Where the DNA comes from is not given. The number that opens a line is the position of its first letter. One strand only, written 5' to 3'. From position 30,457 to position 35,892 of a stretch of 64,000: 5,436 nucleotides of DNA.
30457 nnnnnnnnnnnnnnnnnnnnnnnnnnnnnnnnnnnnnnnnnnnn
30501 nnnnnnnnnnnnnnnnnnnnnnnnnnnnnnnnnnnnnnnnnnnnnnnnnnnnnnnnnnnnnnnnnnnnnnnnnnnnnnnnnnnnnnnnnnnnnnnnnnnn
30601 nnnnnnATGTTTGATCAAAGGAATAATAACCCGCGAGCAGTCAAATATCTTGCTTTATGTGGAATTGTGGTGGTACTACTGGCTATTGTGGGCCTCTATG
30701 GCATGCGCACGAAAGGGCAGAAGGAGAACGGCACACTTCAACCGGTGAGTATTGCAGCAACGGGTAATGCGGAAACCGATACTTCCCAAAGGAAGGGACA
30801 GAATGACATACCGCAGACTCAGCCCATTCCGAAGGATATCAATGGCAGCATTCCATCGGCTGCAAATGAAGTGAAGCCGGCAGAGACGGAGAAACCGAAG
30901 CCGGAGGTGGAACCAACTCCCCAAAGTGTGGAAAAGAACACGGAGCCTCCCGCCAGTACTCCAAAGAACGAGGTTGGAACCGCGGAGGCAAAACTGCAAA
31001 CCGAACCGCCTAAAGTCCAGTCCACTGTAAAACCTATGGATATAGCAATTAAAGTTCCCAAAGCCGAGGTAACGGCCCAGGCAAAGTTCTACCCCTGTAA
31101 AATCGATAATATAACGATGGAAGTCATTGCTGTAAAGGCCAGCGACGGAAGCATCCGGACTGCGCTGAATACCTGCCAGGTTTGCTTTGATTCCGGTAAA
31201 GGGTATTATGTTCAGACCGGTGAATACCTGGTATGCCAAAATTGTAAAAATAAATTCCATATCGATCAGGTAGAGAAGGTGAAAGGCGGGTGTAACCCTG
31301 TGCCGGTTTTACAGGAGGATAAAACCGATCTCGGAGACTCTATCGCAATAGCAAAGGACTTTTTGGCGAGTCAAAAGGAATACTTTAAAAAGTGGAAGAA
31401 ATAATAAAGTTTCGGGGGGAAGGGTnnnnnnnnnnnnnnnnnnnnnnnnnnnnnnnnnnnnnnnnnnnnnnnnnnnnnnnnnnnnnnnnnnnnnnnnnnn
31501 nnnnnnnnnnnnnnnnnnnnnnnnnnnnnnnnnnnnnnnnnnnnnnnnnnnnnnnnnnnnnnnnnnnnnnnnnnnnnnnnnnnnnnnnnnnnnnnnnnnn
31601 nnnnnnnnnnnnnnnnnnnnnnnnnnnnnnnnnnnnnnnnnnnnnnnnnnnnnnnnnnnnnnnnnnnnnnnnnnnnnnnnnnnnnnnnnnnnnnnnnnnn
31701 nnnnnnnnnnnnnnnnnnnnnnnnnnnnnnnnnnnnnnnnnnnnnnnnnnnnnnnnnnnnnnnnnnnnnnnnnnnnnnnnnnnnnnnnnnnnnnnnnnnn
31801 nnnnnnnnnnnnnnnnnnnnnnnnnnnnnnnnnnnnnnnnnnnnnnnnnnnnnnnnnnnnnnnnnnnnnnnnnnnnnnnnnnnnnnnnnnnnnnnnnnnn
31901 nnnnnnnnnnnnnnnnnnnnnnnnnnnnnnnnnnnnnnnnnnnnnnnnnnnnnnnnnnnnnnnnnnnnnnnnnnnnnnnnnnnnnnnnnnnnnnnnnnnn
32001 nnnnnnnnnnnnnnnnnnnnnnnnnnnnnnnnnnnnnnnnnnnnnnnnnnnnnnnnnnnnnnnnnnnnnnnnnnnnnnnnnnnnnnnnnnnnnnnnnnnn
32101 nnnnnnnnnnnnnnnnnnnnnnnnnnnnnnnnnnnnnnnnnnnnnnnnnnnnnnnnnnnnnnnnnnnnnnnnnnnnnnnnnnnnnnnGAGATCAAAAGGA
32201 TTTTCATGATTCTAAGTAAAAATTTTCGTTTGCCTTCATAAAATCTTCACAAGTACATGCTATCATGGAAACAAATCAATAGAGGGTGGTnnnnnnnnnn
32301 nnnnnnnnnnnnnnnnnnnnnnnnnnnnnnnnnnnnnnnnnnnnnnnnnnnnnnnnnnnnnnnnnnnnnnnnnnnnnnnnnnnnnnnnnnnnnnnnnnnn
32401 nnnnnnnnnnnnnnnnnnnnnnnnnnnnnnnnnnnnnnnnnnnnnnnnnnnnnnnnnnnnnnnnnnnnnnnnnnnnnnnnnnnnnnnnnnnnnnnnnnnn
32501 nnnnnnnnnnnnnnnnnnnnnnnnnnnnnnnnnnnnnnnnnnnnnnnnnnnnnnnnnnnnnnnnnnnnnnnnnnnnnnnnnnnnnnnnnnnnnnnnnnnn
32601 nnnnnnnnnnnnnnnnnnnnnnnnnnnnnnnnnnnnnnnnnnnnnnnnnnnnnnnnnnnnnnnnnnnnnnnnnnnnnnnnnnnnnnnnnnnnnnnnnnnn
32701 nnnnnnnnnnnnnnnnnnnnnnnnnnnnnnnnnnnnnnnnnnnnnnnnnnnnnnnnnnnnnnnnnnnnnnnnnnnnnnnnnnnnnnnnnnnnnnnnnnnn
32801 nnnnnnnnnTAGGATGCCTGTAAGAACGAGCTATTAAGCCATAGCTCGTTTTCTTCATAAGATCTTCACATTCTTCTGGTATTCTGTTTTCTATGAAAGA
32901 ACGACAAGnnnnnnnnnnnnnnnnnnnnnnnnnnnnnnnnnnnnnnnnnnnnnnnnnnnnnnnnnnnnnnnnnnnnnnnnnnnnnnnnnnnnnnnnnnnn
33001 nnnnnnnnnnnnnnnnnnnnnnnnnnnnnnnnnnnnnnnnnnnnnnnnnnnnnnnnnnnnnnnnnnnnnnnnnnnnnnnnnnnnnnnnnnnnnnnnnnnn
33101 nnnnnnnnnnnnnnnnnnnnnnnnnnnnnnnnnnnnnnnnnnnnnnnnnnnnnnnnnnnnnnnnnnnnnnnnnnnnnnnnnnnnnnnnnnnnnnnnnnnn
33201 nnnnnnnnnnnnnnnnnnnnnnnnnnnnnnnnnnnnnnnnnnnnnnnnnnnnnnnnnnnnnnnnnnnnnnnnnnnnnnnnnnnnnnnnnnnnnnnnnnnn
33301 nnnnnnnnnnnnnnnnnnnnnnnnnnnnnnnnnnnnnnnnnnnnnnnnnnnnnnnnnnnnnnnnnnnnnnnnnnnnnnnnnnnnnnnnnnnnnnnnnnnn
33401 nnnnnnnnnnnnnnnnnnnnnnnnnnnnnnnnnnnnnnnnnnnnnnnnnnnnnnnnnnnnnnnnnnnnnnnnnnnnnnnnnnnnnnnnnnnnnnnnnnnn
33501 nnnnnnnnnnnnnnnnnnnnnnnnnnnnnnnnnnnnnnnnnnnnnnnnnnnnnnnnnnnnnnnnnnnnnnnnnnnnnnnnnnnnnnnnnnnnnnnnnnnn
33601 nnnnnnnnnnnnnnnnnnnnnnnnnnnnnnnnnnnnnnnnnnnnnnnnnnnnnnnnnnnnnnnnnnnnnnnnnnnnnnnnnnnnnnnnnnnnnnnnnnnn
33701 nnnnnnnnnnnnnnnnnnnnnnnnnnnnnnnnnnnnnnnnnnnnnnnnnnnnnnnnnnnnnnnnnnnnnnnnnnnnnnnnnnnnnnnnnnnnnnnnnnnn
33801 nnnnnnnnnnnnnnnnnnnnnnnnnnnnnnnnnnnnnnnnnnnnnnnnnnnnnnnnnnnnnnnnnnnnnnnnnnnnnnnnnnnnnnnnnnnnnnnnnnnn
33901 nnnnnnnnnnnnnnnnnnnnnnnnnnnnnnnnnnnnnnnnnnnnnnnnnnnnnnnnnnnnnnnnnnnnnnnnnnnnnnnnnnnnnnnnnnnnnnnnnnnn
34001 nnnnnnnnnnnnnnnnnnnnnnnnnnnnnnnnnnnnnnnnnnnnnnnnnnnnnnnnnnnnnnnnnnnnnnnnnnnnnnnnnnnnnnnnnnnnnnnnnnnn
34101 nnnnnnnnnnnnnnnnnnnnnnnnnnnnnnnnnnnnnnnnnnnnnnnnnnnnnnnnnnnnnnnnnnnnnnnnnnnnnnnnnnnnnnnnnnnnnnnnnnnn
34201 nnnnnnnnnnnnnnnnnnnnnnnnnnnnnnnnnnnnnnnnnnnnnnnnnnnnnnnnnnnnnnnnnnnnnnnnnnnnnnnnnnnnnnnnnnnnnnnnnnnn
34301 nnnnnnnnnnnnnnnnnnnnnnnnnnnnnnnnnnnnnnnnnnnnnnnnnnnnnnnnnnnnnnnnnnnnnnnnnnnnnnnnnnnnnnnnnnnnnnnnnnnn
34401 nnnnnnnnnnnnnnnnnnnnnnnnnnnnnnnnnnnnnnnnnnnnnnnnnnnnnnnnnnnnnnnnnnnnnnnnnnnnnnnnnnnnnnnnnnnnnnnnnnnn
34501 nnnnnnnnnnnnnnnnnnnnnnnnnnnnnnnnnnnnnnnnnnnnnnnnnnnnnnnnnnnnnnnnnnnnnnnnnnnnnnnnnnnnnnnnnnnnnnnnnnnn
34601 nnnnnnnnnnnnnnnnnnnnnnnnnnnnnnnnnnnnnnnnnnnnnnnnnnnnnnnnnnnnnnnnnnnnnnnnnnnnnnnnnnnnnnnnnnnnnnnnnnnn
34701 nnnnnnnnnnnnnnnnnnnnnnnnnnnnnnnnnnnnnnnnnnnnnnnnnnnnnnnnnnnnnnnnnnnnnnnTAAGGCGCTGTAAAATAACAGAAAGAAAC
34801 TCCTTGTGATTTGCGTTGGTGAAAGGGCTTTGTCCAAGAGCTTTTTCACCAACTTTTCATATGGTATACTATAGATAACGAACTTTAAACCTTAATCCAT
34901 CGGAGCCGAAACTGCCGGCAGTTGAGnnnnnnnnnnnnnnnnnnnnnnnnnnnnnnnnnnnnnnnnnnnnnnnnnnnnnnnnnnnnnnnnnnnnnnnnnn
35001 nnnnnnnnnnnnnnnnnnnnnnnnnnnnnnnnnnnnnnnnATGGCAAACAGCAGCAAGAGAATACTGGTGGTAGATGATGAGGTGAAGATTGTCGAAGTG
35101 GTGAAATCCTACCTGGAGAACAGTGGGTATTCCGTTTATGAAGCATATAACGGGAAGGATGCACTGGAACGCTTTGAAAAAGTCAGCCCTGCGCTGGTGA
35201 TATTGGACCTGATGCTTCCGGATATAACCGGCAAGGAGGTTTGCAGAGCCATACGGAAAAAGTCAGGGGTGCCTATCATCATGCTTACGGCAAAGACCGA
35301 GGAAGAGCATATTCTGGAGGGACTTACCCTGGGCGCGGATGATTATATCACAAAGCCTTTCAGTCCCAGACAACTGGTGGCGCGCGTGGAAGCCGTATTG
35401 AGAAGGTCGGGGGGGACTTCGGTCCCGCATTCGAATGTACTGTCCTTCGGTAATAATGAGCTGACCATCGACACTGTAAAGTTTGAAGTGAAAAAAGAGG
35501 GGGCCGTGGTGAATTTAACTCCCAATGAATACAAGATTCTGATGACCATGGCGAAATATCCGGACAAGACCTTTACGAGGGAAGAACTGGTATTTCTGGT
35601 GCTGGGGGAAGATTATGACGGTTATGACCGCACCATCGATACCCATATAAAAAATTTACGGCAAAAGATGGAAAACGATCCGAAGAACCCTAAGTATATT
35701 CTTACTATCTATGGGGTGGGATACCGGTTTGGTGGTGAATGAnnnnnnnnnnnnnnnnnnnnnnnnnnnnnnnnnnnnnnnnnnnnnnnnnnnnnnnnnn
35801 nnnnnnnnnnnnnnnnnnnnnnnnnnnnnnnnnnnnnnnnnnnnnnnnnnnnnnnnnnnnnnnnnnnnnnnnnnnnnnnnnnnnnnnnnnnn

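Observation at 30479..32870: Three-operon regulon marked by an 18-bp direct-repeat box, likely target of the adjacent OmpR/HK pair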

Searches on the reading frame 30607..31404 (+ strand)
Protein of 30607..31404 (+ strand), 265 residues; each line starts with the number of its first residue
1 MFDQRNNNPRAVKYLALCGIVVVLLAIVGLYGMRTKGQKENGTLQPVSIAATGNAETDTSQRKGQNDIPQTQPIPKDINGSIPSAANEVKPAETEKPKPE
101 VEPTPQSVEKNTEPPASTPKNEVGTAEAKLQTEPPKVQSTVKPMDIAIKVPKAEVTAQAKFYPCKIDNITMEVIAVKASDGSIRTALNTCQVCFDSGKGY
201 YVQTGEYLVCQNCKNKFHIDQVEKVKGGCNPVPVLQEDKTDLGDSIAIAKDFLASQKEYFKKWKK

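Call 8: search_protein_families(library=pfam, proteins=[window:30607-31404:+], max_evalue=0.01)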
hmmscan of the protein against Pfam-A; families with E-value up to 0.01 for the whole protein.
window:30607-31404:+ (265 aa): 1 family
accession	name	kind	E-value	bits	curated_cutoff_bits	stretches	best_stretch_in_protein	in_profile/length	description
PF10080.14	FtrD-like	-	5.7e-26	91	26.3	1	158-260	5-101/101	Membrane iron-sulfur containing protein FtrD-like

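Call 14: search_protein_families(library=ncbifam, proteins=[window:30607-31404:+], max_evalue=0.001)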
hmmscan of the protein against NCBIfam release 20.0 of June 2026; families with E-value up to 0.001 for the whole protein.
window:30607-31404:+ (265 aa): 1 family
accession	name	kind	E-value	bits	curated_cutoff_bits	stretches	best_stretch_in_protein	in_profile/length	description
TIGR04526.1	predic_Ig_block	subfamily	0.00028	20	150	1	13-154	6-141/693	putative immunoglobulin-blocking virulence protein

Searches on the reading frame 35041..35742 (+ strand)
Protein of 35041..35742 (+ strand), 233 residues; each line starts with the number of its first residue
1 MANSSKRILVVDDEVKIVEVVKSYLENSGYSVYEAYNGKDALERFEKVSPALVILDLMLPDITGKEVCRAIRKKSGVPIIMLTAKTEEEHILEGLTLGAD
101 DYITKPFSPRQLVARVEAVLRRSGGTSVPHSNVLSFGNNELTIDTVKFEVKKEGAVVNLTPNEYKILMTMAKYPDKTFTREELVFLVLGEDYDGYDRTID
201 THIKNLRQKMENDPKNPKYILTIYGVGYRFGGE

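Call 8: search_protein_families(library=pfam, proteins=[window:35041-35742:+], max_evalue=0.01)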
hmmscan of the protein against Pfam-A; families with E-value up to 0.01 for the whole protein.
window:35041-35742:+ (233 aa): 4 families
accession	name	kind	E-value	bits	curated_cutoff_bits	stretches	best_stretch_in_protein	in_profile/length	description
PF00072.30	Response_reg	-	5.1e-32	110.8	30.2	1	8-117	1-111/111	Response regulator receiver domain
PF00486.34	Trans_reg_C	-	1.6e-24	86.2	26.2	1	156-230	3-77/77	Transcriptional regulatory protein, C terminal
PF23198.2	PDE8A_N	-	0.0015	18.9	29.6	1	5-83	10-92/147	PDE8A-like, N-terminal domain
PF20161.5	VpsR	-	0.0017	18.5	23.7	1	6-114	11-118/121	VpsR domain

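Call 14: search_protein_families(library=ncbifam, proteins=[window:35041-35742:+], max_evalue=0.001)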
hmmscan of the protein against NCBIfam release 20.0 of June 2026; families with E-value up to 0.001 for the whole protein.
window:35041-35742:+ (233 aa): 102 families (the best 25 are shown)
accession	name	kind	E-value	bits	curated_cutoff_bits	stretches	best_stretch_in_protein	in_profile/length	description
NF040689.1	MtrAB_MtrA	equivalog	7.5e-68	228.2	300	1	8-230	1-218/219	MtrAB system response regulator MtrA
NF040534.1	resp_reg_YycF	equivalog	6.2e-65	218.7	340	1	6-229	1-226/231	response regulator YycF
NF033117.2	vanR_ACDEGLN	exception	6e-63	212.4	350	1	8-229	1-224/226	VanR-ABDEGLN family response regulator transcription factor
NF045944.1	ResRegRpaBCyano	equivalog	1.2e-62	211.3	330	1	9-230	1-227/229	response regulator transcription factor RpaB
NF007982.1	PRK10710.1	equivalog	1.7e-62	211.1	380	1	4-231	6-228/235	envelope stress response regulator BaeR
TIGR02154.1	PhoB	equivalog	3e-61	206.6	296.2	1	5-230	2-225/226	phosphate regulon transcriptional regulator PhoB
NF007005.1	PRK09468.1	equivalog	2.7e-59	200.5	331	1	5-230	3-231/237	osmolarity response regulator transcription factor OmpR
NF008296.0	PRK11083.1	equivalog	8e-58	195.5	273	1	5-230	3-225/228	two-component system response regulator CreB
NF012227.0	AdeR_RR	equivalog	2.1e-55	187.8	340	1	4-230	10-236/239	efflux system response regulator transcription factor AdeR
NF033120.0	vanR_FM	exception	9.3e-55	185.8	460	1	7-232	5-231/231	vancomycin resistance response regulator transcription factor, VanR-F/VanR-M family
NF053854.1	RespRegPhoBBctds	equivalog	3.5e-54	183.5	270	1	8-230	1-224/225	two-component system response regulator PhoB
NF000404.1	vanR-D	exception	3.9e-53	180.3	500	1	6-229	3-229/232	vancomycin resistance response regulator transcription factor VanR-D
NF000401.1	vanR-A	exception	7.9e-52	176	500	1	5-229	2-228/231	vancomycin resistance response regulator transcription factor VanR-A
NF041733.1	resp_reg_CseB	equivalog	9.6e-51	172.3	350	1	7-230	2-226/228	two-component system response regulator CseB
NF000403.1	vanR-C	exception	1e-47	162.7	480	1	5-228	2-227/231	vancomycin resistance response regulator transcription factor VanR-C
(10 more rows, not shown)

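Call 15: search_solved_structures(query=window:35041-35742:+, max_evalue=1e-20)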
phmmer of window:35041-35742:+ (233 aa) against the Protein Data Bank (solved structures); distinct sequences matched with E-value up to 1e-20: 51.
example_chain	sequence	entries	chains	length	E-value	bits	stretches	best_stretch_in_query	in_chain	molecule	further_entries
2gwr_A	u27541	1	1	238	3.9e-52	180.3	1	5-231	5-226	DNA-binding response regulator mtrA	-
4b09_A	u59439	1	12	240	1.5e-49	171.8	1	4-231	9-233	TRANSCRIPTIONAL REGULATORY PROTEIN BAER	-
2oqr_A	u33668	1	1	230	1e-47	165.9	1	7-232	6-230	Sensory transduction protein regX3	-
9dvt_R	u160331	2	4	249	5.3e-42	147.2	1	6-228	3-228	DNA-binding dual master transcriptional regulator RpaA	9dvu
1p2f_A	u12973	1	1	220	4.6e-37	131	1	7-232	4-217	Response Regulator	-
9ji3_J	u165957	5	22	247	6.7e-37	130.5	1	5-228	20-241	DNA-binding response regulator | Possible two component system response transcriptional positive regulator PhoP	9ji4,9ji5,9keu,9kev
3r0j_A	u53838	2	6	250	7e-37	130.4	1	5-228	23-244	POSSIBLE TWO COMPONENT SYSTEM RESPONSE TRANSCRIPTIONAL POSITIVE REGULATOR PHOP | Response regulator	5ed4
4kfc_A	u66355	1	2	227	8.6e-37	130.1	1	7-230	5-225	KDP operon transcriptional regulatory protein KdpE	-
1nxo_A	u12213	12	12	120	8.9e-37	130.1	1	6-123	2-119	DNA-binding response regulator | Response regulator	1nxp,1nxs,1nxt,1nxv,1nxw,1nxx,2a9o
4kny_A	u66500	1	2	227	1.6e-36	129.2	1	7-230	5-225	KDP operon transcriptional regulatory protein KdpE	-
6lgq_D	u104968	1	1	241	1.8e-36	129.1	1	7-230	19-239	DNA-binding response regulator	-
6eb7_A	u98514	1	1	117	6.7e-36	127.2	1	6-122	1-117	DNA-binding response regulator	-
2zwm_A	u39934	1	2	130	1.4e-34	122.9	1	5-123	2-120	Transcriptional regulatory protein yycF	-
8fk2_A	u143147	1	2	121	1.9e-34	122.5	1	6-123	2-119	Putative response regulator CovR VicR-like protein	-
3f6p_A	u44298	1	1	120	2.4e-34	122.1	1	5-122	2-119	Transcriptional regulatory protein yycF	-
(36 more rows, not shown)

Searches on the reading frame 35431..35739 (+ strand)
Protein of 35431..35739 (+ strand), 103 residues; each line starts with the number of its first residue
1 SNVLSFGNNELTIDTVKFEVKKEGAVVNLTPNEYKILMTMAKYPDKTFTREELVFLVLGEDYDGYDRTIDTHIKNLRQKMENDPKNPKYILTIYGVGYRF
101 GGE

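Call 45: search_solved_structures(query=window:35431-35739:+, max_evalue=1e-8, show_alignments=5)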
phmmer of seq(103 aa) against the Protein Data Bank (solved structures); distinct sequences matched with E-value up to 1e-8: 36.
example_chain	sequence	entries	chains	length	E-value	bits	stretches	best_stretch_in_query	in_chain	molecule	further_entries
4b09_A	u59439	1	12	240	7.8e-18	67.6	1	9-101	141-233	TRANSCRIPTIONAL REGULATORY PROTEIN BAER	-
2zxj_A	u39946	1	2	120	5.3e-17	64.9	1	13-99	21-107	Transcriptional regulatory protein walR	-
2gwr_A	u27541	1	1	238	9e-17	64.1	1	10-101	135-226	DNA-binding response regulator mtrA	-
5za3_A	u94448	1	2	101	1.2e-16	63.8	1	15-99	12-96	DNA-binding response regulator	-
2hwv_A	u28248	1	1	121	1.6e-16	63.4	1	10-99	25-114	DNA-binding response regulator VicR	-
6cqg_A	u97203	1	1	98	3.9e-16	62.1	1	11-99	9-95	DNA-binding response regulator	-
6zwt_A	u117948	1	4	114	6.3e-16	61.4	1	3-100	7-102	Two-component response regulator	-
1opc_A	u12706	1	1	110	7.3e-16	61.2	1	3-100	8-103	OMPR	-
2jpb_A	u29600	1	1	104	7.5e-16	61.2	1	3-100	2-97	Transcriptional regulatory protein ompR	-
6lxl_A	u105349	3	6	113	8.6e-16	61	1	3-100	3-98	Transcriptional regulatory protein OmpR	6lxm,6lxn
1odd_A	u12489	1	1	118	9.2e-16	60.9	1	3-100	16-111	TRANSCRIPTIONAL REGULATORY PROTEIN OMPR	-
2d1v_A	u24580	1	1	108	5.7e-15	58.4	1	12-99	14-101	Transcriptional regulatory protein yycF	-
1p2f_A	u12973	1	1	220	9.4e-15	57.7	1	9-102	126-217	Response Regulator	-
2naz_A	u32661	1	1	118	3e-14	56.1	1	9-100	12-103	Transcriptional regulatory protein RstA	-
2oqr_A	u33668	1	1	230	3.1e-14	56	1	11-102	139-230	Sensory transduction protein regX3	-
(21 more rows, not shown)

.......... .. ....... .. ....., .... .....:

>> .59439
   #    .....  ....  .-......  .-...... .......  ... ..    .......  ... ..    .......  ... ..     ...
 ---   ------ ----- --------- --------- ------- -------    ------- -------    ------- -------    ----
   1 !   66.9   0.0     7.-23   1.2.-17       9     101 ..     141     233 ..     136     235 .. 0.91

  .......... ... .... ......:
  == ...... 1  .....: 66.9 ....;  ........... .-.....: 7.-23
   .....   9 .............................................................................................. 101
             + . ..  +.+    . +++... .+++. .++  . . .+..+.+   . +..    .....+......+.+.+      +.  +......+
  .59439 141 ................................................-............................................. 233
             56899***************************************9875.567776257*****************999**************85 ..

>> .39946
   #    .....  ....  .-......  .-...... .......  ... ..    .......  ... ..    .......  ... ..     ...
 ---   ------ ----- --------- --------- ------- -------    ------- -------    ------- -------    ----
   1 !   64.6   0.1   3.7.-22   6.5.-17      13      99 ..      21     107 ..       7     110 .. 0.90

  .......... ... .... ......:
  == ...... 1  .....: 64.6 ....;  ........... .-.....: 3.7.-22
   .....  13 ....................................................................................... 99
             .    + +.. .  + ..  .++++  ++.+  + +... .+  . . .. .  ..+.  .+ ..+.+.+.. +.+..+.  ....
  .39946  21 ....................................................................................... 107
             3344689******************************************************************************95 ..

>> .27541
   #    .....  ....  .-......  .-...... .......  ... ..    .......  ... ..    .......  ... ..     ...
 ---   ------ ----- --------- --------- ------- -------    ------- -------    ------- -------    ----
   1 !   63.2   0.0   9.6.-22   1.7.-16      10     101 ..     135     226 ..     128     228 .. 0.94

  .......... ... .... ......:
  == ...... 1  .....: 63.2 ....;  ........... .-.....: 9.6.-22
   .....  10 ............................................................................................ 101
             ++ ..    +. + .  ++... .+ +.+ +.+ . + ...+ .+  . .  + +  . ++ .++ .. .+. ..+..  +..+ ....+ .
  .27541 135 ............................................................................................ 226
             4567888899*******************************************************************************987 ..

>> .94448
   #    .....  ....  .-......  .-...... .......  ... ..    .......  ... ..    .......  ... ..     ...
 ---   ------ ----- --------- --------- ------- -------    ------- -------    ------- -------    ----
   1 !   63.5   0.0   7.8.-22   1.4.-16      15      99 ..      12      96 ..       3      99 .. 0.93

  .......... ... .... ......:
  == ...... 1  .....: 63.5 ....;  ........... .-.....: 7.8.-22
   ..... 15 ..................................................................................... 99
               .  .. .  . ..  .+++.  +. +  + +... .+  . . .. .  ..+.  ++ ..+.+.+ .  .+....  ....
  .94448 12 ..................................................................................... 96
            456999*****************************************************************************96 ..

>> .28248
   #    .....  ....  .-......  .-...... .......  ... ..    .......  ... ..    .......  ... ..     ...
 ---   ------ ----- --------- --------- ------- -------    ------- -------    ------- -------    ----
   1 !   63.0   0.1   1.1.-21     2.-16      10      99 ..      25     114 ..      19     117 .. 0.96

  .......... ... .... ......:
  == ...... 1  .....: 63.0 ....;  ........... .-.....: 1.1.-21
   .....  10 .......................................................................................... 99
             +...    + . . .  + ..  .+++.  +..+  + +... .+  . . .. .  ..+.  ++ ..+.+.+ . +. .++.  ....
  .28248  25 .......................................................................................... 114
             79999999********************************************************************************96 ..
